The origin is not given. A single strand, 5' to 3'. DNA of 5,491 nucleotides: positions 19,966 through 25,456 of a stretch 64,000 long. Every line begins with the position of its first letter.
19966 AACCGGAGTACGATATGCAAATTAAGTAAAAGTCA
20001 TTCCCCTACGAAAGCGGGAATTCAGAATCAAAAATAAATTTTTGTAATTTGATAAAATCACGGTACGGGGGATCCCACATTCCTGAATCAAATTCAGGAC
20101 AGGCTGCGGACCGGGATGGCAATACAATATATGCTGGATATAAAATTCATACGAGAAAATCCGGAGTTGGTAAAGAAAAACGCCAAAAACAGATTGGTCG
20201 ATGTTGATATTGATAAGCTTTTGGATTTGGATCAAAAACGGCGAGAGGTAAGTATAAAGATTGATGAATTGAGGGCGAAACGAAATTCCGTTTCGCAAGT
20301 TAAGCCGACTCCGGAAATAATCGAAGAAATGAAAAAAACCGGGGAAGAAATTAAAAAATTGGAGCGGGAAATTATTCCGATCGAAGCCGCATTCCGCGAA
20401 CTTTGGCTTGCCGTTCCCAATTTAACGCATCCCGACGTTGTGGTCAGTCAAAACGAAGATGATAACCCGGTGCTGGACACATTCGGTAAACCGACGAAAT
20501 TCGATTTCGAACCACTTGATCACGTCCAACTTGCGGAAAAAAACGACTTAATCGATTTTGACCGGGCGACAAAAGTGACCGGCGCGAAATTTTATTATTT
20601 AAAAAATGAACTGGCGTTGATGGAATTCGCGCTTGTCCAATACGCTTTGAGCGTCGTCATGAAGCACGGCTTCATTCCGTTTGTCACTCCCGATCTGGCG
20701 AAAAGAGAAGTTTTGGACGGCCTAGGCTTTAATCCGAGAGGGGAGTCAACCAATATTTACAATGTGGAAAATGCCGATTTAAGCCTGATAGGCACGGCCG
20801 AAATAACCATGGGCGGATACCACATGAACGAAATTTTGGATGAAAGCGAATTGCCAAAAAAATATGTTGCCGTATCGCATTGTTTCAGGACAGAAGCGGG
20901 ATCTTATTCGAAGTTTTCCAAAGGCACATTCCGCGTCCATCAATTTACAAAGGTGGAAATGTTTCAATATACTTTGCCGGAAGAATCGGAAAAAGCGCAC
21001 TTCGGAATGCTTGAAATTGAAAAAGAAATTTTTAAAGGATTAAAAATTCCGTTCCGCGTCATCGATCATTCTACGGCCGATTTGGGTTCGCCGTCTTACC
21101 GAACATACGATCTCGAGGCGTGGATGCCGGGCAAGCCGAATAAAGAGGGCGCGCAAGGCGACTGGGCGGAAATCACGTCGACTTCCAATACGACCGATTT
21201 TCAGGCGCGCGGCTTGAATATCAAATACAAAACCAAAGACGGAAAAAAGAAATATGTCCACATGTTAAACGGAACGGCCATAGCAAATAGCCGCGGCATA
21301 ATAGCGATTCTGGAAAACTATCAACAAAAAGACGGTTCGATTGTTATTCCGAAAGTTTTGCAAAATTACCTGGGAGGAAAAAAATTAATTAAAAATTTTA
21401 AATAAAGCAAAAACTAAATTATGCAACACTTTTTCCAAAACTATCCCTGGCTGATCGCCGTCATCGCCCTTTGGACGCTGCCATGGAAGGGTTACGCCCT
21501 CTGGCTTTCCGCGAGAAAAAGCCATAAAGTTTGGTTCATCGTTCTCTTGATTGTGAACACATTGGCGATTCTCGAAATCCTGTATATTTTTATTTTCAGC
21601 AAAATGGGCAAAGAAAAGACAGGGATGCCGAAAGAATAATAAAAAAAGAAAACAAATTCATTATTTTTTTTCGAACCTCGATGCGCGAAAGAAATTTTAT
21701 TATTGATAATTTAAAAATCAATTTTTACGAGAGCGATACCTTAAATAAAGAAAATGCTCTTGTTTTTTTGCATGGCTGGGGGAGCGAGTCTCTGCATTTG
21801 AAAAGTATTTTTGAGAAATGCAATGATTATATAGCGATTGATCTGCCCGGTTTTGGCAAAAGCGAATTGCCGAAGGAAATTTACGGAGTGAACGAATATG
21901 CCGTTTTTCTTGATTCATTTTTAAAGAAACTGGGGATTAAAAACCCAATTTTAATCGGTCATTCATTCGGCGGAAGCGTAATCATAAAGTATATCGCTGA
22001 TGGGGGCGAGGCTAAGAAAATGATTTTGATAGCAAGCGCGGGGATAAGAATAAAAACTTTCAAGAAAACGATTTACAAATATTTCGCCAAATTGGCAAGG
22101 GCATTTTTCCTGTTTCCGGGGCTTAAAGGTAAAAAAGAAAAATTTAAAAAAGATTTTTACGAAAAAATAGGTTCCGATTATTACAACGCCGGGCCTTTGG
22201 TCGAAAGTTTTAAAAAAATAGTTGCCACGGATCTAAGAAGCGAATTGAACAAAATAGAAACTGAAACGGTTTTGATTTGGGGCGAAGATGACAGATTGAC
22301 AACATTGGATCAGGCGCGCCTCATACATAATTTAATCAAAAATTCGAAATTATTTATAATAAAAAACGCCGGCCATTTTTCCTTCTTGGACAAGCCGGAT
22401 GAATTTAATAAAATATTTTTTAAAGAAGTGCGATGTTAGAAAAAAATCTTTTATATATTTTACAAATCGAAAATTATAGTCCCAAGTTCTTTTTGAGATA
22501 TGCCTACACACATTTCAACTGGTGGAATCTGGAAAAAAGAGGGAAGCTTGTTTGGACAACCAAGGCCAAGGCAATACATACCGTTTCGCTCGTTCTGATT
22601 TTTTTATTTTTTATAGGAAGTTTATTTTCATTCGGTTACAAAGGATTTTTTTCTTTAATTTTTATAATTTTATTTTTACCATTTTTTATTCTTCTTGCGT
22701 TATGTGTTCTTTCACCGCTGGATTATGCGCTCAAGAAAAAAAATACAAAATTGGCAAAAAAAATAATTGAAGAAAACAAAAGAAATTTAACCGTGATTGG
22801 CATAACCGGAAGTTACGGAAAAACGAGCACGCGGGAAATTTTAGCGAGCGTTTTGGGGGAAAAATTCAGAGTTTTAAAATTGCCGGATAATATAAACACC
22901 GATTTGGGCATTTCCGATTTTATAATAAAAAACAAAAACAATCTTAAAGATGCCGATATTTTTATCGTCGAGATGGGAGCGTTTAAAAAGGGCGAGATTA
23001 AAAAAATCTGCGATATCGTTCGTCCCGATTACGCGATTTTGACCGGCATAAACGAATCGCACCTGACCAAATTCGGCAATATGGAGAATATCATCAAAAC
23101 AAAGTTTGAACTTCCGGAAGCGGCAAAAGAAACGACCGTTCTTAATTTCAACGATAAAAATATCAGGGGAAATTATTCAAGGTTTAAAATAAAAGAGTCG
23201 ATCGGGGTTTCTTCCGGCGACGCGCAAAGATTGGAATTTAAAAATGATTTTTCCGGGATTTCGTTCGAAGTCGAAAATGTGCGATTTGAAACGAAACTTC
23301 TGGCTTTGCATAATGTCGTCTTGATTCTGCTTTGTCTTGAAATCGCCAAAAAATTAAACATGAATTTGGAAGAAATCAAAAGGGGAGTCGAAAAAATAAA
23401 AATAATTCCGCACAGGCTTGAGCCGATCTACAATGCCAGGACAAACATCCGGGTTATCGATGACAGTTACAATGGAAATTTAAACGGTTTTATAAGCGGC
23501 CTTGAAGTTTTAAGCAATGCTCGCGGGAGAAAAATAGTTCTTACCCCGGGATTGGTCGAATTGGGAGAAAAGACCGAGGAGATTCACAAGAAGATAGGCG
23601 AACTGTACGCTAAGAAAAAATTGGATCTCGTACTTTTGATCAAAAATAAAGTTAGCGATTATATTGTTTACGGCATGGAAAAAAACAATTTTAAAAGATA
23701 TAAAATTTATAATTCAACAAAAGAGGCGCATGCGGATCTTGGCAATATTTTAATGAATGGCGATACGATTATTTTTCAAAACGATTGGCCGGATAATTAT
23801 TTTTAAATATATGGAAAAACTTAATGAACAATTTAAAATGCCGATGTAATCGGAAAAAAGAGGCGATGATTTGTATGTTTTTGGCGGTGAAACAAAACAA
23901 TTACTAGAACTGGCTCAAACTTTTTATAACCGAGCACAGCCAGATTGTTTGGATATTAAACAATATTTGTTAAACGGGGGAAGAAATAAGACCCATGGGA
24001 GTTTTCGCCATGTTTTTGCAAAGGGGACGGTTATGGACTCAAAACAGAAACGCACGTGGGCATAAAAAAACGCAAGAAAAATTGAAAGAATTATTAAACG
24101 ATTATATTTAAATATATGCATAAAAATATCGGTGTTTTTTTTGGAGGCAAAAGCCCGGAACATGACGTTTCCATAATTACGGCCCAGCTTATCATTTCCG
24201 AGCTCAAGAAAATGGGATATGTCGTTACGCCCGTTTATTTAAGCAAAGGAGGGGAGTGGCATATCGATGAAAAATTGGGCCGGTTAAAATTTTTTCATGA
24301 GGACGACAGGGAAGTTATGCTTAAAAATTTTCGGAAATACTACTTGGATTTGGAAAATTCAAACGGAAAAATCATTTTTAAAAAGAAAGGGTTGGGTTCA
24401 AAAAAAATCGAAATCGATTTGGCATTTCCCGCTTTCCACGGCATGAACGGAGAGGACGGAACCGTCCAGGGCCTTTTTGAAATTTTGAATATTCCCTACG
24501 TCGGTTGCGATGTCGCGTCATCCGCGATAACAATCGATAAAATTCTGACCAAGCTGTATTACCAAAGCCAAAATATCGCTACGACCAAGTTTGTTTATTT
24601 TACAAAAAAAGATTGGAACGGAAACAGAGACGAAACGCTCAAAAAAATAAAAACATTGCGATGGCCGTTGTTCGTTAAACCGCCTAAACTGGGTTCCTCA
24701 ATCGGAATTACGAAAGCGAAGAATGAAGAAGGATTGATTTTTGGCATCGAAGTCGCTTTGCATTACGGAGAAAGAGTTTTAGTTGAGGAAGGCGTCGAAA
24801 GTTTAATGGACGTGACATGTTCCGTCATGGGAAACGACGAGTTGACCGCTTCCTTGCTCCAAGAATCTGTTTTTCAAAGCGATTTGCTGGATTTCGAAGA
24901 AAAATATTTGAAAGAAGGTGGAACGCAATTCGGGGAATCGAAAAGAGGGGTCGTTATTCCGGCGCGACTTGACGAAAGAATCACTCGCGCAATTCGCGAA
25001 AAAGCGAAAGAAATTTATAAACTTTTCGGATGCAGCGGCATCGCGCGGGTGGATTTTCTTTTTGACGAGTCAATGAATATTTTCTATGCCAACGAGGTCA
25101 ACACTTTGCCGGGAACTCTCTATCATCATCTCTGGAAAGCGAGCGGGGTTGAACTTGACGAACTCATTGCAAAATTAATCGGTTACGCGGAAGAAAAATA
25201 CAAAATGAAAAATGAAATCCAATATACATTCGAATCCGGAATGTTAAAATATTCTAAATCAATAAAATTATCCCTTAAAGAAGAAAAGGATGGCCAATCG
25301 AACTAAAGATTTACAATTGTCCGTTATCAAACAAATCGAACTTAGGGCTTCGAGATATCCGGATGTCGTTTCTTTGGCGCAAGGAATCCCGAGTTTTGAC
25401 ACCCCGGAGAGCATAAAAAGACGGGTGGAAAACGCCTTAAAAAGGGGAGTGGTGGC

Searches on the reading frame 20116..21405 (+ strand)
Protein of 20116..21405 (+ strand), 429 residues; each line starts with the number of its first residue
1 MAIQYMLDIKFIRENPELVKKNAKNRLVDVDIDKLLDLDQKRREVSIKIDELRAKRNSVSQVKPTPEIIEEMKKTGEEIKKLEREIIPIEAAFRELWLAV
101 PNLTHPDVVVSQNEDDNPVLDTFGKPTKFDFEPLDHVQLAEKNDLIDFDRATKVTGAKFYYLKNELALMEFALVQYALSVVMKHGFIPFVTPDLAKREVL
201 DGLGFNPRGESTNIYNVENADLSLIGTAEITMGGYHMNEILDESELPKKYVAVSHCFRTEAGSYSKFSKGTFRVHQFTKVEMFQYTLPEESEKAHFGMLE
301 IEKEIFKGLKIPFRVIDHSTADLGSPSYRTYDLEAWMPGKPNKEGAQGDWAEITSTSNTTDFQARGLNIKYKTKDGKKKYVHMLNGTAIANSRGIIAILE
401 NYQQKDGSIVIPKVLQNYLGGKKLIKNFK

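Call 24: search_protein_families(library=pfam, proteins=[window:20116-21405:+], max_evalue=0.00001)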
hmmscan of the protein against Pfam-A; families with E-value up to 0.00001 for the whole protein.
window:20116-21405:+ (429 aa): 2 families
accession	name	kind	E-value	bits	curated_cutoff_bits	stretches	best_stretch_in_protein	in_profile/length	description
PF00587.30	tRNA-synt_2b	-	2e-26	93.6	29.3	1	219-402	7-179/179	tRNA synthetase class II core domain (G, H, P, S and T)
PF02403.27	Seryl_tRNA_N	-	2.4e-21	76.4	28.2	1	6-103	1-107/108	Seryl-tRNA synthetase N-terminal domain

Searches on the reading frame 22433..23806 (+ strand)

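Call 24: search_protein_families(library=pfam, proteins=[window:22433-23806:+], max_evalue=0.00001)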
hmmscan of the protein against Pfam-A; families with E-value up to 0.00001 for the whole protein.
window:22433-23806:+ (457 aa): 2 families
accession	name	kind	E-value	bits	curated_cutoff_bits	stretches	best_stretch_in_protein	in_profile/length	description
PF08245.18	Mur_ligase_M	-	1.9e-26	93.7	24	1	124-301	1-196/200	Mur ligase middle domain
PF02875.26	Mur_ligase_C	-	6.8e-09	37.1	28.4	1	327-448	1-123/127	Mur ligase, glutamate ligase domain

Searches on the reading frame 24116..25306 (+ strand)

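Call 24: search_protein_families(library=pfam, proteins=[window:24116-25306:+], max_evalue=0.00001)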
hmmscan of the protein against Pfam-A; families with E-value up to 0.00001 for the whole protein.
window:24116-25306:+ (396 aa): 2 families
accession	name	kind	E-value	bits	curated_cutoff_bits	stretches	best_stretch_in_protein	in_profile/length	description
PF07478.18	Dala_Dala_lig_C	-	2.1e-48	165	24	1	150-355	3-203/204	D-ala D-ala ligase C-terminus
PF01820.27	Dala_Dala_lig_N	-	2.3e-32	112.5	34.6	1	4-131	1-121/121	D-ala D-ala ligase N-terminus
